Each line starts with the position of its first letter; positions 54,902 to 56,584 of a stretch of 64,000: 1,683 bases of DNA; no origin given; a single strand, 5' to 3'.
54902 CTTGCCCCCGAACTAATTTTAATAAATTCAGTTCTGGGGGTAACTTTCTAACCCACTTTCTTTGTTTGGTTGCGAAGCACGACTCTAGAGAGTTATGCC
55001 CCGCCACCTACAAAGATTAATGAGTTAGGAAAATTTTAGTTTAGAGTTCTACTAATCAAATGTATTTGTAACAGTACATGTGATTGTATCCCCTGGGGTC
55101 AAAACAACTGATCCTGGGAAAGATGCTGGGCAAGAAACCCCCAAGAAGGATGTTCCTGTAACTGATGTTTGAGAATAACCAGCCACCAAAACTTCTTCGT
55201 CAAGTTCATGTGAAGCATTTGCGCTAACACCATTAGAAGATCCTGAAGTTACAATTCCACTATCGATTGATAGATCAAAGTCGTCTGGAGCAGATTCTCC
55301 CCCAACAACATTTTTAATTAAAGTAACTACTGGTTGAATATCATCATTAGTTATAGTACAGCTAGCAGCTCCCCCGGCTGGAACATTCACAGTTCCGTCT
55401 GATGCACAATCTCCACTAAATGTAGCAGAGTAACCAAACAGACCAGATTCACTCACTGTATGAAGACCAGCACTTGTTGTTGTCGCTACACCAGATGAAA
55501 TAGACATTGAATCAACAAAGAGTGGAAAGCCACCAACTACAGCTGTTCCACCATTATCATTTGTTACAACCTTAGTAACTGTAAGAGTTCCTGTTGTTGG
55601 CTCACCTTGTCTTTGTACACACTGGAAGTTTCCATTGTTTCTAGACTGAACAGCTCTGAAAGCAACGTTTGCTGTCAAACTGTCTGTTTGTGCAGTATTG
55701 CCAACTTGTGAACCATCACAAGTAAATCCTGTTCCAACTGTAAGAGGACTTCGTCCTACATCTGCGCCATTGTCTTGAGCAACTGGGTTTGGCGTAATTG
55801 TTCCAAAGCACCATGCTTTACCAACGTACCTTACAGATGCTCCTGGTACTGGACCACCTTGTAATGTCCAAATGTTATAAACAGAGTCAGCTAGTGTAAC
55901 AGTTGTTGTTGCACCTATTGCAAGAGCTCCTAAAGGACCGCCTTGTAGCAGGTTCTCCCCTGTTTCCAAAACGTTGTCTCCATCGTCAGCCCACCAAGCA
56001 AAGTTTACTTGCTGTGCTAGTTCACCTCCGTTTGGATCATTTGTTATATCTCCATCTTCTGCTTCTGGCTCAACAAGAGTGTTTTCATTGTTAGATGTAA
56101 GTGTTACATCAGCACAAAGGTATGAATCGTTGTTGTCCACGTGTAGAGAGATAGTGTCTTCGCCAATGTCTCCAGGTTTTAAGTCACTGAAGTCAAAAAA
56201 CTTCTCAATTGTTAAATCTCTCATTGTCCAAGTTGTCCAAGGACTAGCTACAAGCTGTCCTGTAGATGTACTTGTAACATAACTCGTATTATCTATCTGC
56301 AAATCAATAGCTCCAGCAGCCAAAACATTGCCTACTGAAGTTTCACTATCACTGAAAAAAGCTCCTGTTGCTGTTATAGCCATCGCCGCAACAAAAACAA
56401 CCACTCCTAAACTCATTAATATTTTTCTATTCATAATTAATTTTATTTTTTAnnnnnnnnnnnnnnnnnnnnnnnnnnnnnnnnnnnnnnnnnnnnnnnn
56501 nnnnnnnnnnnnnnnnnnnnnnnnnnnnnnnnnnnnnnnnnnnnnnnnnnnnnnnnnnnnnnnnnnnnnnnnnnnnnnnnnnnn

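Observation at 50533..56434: SipW-type signal peptidase with four SipW-cognate (TasA/camelysin-like) secreted paralogs: a probable fibre or sheath assembly locus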

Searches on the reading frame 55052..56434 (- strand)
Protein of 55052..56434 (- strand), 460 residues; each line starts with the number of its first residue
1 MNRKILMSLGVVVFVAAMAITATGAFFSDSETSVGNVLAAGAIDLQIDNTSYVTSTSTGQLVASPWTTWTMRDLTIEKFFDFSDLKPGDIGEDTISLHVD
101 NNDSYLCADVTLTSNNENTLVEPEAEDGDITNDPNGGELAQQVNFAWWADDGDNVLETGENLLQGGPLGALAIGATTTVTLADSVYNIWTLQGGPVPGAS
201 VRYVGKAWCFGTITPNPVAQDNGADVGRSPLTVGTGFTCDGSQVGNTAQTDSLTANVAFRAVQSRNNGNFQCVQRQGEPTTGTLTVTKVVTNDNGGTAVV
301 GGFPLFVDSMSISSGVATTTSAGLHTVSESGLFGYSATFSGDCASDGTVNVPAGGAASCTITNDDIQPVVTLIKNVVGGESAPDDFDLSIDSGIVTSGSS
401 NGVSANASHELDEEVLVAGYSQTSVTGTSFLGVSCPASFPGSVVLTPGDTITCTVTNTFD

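Call 3: search_protein_families(library=pfam, proteins=[window:55052-56434:-], max_evalue=0.01)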
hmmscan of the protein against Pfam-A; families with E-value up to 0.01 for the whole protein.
window:55052-56434:- (460 aa): 2 families
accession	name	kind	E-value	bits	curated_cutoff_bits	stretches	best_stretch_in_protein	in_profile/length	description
PF19403.5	SpaA_2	-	1.6e-06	29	25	1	282-361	4-96/96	Prealbumin-like fold domain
PF12389.13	Peptidase_M73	-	2.3e-05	24.8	22.5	0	4-53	5-53/196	Camelysin metallo-endopeptidase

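Call 4: search_protein_families(library=ncbifam, proteins=[window:55052-56434:-], max_evalue=0.01)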
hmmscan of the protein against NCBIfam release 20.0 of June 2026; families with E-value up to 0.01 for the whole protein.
window:55052-56434:- (460 aa): 0 families

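Call 8: search_solved_structures(query=window:55052-56434:-, max_evalue=1, show_alignments=2)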
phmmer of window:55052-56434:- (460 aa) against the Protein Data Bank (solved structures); distinct sequences matched with E-value up to 1: 1.
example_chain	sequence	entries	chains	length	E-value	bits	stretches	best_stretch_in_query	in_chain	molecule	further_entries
9hvw_H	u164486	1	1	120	0.27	13.4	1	196-278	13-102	131-2a heavy chain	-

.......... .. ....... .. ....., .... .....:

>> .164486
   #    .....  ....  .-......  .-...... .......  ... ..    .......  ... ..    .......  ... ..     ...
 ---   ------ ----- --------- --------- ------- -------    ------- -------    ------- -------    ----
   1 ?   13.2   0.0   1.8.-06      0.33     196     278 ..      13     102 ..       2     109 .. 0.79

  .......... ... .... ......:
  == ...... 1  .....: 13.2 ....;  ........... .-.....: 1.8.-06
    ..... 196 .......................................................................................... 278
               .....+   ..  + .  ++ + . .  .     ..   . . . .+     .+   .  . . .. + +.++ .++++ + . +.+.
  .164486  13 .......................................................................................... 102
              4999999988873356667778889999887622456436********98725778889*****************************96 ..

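Call 9: find_homologous_proteins(query=window:55052-56434:-)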
Query window:55052-56434:- (460 aa): 2033 proteins with E <= 0.001 among 8000 candidates; the best 120 are listed.
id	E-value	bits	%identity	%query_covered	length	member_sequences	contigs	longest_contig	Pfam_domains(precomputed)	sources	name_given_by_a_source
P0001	8.0e-293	989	100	99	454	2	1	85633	PF19403.6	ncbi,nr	ncbi:MAG: hypothetical protein CEO12_182 [Parcubacteria group bacterium Gr01-1014_46]|nr:MAG: hypoth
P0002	1.3e-213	728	57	97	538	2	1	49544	PF19403.6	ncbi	-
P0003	5.9e-157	541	46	99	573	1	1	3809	-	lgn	-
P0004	1.1e-149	517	66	82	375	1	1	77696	PF12389.14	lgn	-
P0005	8.4e-146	505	56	98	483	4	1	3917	PF19403.6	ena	-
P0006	2.9e-144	500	54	99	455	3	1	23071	PF12389.14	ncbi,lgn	ncbi:MAG: TasA family protein [Patescibacteria group bacterium]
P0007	3.2e-141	490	64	79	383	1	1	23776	-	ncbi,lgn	-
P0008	1.5e-140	487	66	79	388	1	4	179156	-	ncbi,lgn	ncbi:MAG: SipW-dependent-type signal peptide-containing protein [Minisyncoccia bacterium]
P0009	4.6e-140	486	65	78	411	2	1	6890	PF12389.14,PF19403.6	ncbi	-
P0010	8.9e-139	481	65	77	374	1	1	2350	-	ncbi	-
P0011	7.3e-138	478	64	79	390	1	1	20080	PF12389.14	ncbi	-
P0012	5.2e-136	472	65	78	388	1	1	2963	PF12389.14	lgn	-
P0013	2.4e-134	467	55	99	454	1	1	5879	PF12389.14,PF19403.6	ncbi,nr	ncbi:MAG: TasA family protein [Candidatus Taylorbacteria bacterium]|nr:TasA family protein [Candidat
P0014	7.6e-134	465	65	78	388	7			-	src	-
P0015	9.4e-134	465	53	99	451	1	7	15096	PF12389.14,PF19403.6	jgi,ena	-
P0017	5.4e-132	459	53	99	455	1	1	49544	PF12389.14,PF19403.6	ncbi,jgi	jgi:predicted ribosomally synthesized peptide with SipW-like signal peptide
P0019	7.1e-131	455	51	99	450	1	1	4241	PF12389.14,PF19403.6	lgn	-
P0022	1.2e-129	451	64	78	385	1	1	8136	PF12389.14,PF19403.6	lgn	-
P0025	1.6e-129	451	52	99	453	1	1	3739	PF12389.14,PF19403.6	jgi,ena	-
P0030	3.0e-128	447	52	100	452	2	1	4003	PF12389.14,PF19403.6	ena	-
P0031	3.9e-128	446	52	99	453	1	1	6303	PF12389.14,PF19403.6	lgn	-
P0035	2.4e-127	444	51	99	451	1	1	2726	PF12389.14,PF19403.6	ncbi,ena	-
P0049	3.5e-124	433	49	100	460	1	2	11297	PF12389.14,PF19403.6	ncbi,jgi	ncbi:MAG: hypothetical protein RL641_585 [Candidatus Parcubacteria bacterium]|jgi:predicted ribosoma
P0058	3.4e-123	430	51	99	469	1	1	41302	PF12389.14,PF19403.6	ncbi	-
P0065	6.0e-122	426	51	97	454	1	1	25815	PF12389.14,PF19403.6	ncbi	-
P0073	4.3e-121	423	50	99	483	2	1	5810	PF12389.14,PF19403.6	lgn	-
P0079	9.5e-121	422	50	99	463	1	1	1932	PF12389.14,PF19403.6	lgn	-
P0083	4.2e-120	420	50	99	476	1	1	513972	PF12389.14,PF19403.6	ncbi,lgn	-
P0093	5.6e-119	416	50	99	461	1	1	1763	PF12389.14,PF19403.6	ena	-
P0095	8.8e-119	416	51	100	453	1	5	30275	PF12389.14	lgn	-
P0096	2.2e-118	414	40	99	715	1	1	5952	PF12389.14,PF19403.6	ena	-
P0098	4.5e-118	413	48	99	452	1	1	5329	PF12389.14,PF19403.6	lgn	-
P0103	4.8e-117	410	68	59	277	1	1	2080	PF12389.14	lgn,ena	-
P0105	1.5e-116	408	47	99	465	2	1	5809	PF12389.14,PF19403.6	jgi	jgi:predicted ribosomally synthesized peptide with SipW-like signal peptide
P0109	1.7e-115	405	49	99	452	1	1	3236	PF12389.14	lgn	-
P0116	8.8e-114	399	48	98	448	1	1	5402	PF12389.14,PF19403.6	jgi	jgi:predicted ribosomally synthesized peptide with SipW-like signal peptide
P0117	1.5e-113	398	67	60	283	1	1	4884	PF12389.14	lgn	-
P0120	5.2e-113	397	46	100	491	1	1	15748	PF12389.14,PF19403.6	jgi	jgi:predicted ribosomally synthesized peptide with SipW-like signal peptide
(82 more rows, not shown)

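Call 25: predict_structure(alignment_id=A2)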
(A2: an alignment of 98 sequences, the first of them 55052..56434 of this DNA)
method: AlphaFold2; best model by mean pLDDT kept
length: 460 residues; sequences in the alignment: 98
mean_pLDDT: 83.7   pTM: 0.56
mean pLDDT of the five models: 83.7, 83.1, 82.0, 81.8, 79.1
residues with pLDDT >= 90: 222; 70-90: 151; 50-70: 64; < 50: 23
segments of 3 or more residues with pLDDT < 50: 21-40
pLDDT, mean of each block of 10 residues (from residue 1): 78 74 38 36 71 81 83 66 81 88 89 64 61 58 87 91 63 79 94 94 91 90 74 88 71 79 87 68 97 93 92 95 94 96 97 95 98 98 97 97 97 95 97 97 97 98
secondary structure, 60 per line:
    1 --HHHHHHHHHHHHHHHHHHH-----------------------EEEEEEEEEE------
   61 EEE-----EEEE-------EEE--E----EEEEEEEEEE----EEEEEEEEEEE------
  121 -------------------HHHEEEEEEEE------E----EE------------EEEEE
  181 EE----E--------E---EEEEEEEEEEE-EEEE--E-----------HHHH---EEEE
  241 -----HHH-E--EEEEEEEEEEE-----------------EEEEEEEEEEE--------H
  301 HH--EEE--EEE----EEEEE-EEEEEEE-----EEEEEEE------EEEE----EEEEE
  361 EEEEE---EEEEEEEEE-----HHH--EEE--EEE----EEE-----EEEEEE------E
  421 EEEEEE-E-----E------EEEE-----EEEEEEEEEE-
elements in order: H3-21 E45-54 E61-63 E69-72 E80-82 E90-99 E104-114 E143-150 E176-182 E200-210 E212-215 H230-233 E237-240 E253-263 E281-291 E305-307 E310-312 E317-321 E323-329 E335-341 E348-351 E356-365 E369-377 E388-390 E393-395 E400-402 E408-413 E420-426 E441-444 E450-459

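Call 27: fold_search(model_id=the predicted structure, library=pdb)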
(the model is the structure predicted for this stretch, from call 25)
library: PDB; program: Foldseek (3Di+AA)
matches with E <= 10: 1022; with E <= 0.001: 31
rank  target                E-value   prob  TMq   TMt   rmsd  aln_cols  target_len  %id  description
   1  10ps                  3.7e-08  1.00  0.24  0.20  21.8       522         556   10  Crystal structure of SdrD A2-A3-B1-B2 domains from Staphylococcus aureus JH1 (released 2026-02-11)
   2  7yl6_B                8.5e-08  1.00  0.18  0.21  16.3       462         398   11  Cell surface protein YwfG protein complexed with alpha-1,2-mannobiose (released 2023-06-07)
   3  7yl4_B                1.4e-07  1.00  0.19  0.21  17.6       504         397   11  Cell surface protein YwfG protein (apo form) (released 2023-06-07)
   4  8f70                  9.2e-07  0.99  0.19  0.16  26.9       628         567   12  Identification of an Immunodominant region on a Group A Streptococcus T-antigen Reveals Temperature-Dependent Motion in  (released 2023-03-08)
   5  5u5o                  1.7e-06  1.00  0.18  0.27  21.9       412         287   11  Bacterial adhesin from Mobiluncus mulieris containing intramolecular disulfide, isopeptide, and ester bond cross-links ( (released 2018-06-13)
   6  5u6f                  2.2e-06  1.00  0.18  0.26  23.3       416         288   12  Bacterial adhesin from Mobiluncus mulieris containing intramolecular disulfide, isopeptide, and ester bond cross-links ( (released 2018-06-13)
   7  6fwv_A                3.7e-06  1.00  0.23  0.21  18.9       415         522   11  The Bacillus anthracis TIE protein (released 2018-08-08)
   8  6fwv_B                6.0e-06  1.00  0.24  0.22  18.9       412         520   12  The Bacillus anthracis TIE protein (released 2018-08-08)
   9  6bbt_B                1.7e-05  1.00  0.18  0.28  11.8       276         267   12  Structure of the major pilin protein (T-13) from Streptococcus pyogenes serotype GAS131465 (released 2018-10-24)
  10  7yl4_A                1.9e-05  0.99  0.19  0.19  17.0       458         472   11  Cell surface protein YwfG protein (apo form) (released 2023-06-07)
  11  8vdk                  2.2e-05  0.84  0.13  0.14  21.6       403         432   11  Crystal Structure of LPXTG-motif Cell Wall Anchor Domain Protein MSCRAMM_SdrD from Staphylococcus aureus (released 2024-08-07)
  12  3b2m_C                2.3e-05  1.00  0.19  0.27  12.3       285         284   11  Crystal Structure of the Major Pilin from Streptococcus pyogenes (released 2007-12-18)
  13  6bbt_A                5.2e-05  1.00  0.18  0.29  12.2       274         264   14  Structure of the major pilin protein (T-13) from Streptococcus pyogenes serotype GAS131465 (released 2018-10-24)
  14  8f5n_A                6.9e-05  1.00  0.20  0.29  12.4       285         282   15  Identification of an Immunodominant region on a Group A Streptococcus T-antigen Reveals Temperature-Dependent Motion i (released 2023-03-08)
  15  3gld_C                7.7e-05  1.00  0.19  0.29  11.3       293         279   10  Crystal Structure of the Major Pilin from Streptococcus pyogenes E117A mutant (released 2009-06-02)
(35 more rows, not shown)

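Call 28: search_solved_structures(query=A2, max_evalue=10, show_alignments=3)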
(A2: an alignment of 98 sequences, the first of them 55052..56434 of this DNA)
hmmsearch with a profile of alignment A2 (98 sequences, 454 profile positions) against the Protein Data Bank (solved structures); distinct sequences matched with E-value up to 10: 1.
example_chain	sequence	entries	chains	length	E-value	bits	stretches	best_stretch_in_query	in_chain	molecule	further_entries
5m8e_A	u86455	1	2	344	1.7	10.7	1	144-199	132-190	Alpha-N-arabinofuranosidase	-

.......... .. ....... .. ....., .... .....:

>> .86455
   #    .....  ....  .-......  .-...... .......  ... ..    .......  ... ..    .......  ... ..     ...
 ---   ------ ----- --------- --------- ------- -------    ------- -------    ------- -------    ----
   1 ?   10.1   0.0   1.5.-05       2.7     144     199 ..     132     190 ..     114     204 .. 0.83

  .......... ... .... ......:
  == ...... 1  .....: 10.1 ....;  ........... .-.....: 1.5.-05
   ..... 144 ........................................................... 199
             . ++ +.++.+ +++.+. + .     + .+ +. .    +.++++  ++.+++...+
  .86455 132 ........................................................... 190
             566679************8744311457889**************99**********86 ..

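Call 35: search_protein_families(library=ncbifam, proteins=[window:55052-56434:-], max_evalue=10)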
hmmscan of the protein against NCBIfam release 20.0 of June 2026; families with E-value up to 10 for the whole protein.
window:55052-56434:- (460 aa): 0 families

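Call 39: find_related_loci(query=A2, collection=genome_contigs, flank=8000)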
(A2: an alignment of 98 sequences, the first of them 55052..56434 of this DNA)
Query A2 (460 aa) in genome_contigs; peptide patterns used: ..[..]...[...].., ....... (x = any residue, [..] = any of these).
599 stretches matched a pattern (row limit reached: there are more); 346 encode a relative of the query (tblastn E <= 1e-3); the best 80 are kept; 77 distinct loci.
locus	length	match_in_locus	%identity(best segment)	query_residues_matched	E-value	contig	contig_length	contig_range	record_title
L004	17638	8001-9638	57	1-459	2e-148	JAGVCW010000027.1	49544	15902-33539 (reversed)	MAG: Candidatus Paceibacterota bacterium isolate WC_11 c_000000128608, whole genome shotgun sequence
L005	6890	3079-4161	65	3-363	6e-145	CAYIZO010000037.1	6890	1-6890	MAG TPA_asm: uncultured Candidatus Saccharibacteria bacterium isolate ERP119705_co9_298 genome assembly, contig: NODE_17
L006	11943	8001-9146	64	1-363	4e-144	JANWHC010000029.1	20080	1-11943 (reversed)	MAG: Candidatus Paceibacterota bacterium isolate CRAIB_MAG5 c_000000077486, whole genome shotgun sequence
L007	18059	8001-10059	65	3-363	3e-138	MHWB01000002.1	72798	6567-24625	MAG: Candidatus Zambryskibacteria bacterium RIFCSPLOWO2_01_FULL_39_39 rifcsplowo2_01_scaffold_1569, whole genome shotgun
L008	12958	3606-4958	52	3-460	6e-135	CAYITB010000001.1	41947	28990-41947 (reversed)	MAG TPA_asm: uncultured Candidatus Saccharibacteria bacterium isolate ERP119705_co3_790 genome assembly, contig: NODE_86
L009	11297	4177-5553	49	3-460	8e-134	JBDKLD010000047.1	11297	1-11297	MAG: Candidatus Parcubacteria bacterium isolate hopbrook_2019_sw_WHONDRS-S19S_0012_B_bin.21 scaffold_434730, whole genom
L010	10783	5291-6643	50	3-460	1e-132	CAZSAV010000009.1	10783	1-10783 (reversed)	MAG TPA_asm: uncultured Candidatus Saccharibacteria bacterium isolate SRP278252_co2_806 genome assembly, contig: NODE_12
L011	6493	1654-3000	54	1-457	3e-129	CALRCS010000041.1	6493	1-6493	MAG: Candidatus Nomurabacteria bacterium isolate RH-23may17-878 genome assembly, contig: RH-23may17-C101205, whole genom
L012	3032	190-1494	52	17-460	3e-134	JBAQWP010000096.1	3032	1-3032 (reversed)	MAG: Minisyncoccia bacterium isolate MFD03290_ilm_asm_bin18 k127_88421, whole genome shotgun sequence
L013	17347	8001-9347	52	3-457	1e-127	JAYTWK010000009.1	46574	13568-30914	MAG: bacterium isolate GFS_5796 GFS_5796_8, whole genome shotgun sequence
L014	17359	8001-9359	52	3-457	4e-126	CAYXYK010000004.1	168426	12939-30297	MAG TPA_asm: uncultured Candidatus Saccharibacteria bacterium isolate SRP170004_co1_45 genome assembly, contig: NODE_81_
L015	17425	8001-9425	50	3-457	6e-125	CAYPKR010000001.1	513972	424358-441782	MAG TPA_asm: uncultured Candidatus Saccharibacteria bacterium isolate SRP278252_co2_120 genome assembly, contig: NODE_6_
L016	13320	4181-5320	66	1-363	2e-146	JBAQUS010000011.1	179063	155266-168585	MAG: Minisyncoccia bacterium isolate MFD03283_ilm_asm_bin6 k127_9316, whole genome shotgun sequence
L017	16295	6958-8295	54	6-457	4e-143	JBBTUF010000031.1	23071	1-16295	MAG: Patescibacteria group bacterium isolate H43-bin009_1 H43_bin009_1_000000000031, whole genome shotgun sequence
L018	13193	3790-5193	49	4-457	2e-121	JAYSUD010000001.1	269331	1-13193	MAG: bacterium isolate GFS_12610 GFS_12610_0, whole genome shotgun sequence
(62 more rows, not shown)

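Call 53: search_protein_families(library=pfam, alignment_id=A2, max_evalue=0.01)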
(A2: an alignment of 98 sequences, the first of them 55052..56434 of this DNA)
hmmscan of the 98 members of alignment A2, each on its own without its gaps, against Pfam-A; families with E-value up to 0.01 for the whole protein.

A. member 1, window:55052-56434:- (460 aa): 2 families
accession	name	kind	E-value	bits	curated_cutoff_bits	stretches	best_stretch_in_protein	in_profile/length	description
PF19403.5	SpaA_2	-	1.6e-06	29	25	1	282-361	4-96/96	Prealbumin-like fold domain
PF12389.13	Peptidase_M73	-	2.3e-05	24.8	22.5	0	4-53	5-53/196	Camelysin metallo-endopeptidase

B. families by the number of members that match (of 98 scanned): 5 families
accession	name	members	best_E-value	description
PF19403.5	SpaA_2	96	3.4e-17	Prealbumin-like fold domain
PF12389.13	Peptidase_M73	91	3.5e-07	Camelysin metallo-endopeptidase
PF24514.1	SpaA_4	33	5.6e-07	Prealbumin-like fold domain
PF17802.7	SpaA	1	0.00035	Prealbumin-like fold domain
PF08035.16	Op_neuropeptide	1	0.0042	Opioids neuropeptide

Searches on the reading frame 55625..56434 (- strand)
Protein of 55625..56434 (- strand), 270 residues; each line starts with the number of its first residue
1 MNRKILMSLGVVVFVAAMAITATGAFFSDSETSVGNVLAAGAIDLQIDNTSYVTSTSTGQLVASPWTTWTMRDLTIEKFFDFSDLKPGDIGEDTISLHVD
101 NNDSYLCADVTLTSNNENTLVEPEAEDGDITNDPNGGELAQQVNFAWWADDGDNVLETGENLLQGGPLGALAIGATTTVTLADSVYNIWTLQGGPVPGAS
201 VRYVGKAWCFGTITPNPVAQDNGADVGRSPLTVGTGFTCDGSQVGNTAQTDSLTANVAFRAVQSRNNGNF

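Call 65: search_protein_representatives(protein=window:55625-56434:-)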
Query: 270 residues. Proteins with E-value up to 0.001 (for the whole library): 1918; up to 1e-10: 1145; up to 1e-30: 445. The best 150 are listed.
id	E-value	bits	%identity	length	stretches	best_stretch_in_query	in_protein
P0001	3.5e-170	580.9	100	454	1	7-270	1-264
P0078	6.8e-120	416.0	73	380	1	3-270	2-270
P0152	4.6e-89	314.9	58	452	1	3-270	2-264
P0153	5.2e-86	304.9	59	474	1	3-269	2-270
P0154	1.6e-81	290.3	61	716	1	1-270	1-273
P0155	6.1e-81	288.3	58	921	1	3-270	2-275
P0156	1.1e-80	287.5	57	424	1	12-270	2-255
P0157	1.1e-80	287.4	59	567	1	3-270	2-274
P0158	8.5e-80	284.6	60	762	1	4-270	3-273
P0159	1.0e-78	281.0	61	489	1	12-270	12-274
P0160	1.5e-77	277.2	56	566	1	1-270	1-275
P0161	9.8e-77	274.5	57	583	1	4-270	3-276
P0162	1.6e-76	273.8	57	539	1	3-270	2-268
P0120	1.9e-76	273.6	54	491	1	3-269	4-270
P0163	7.6e-76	271.6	56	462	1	4-270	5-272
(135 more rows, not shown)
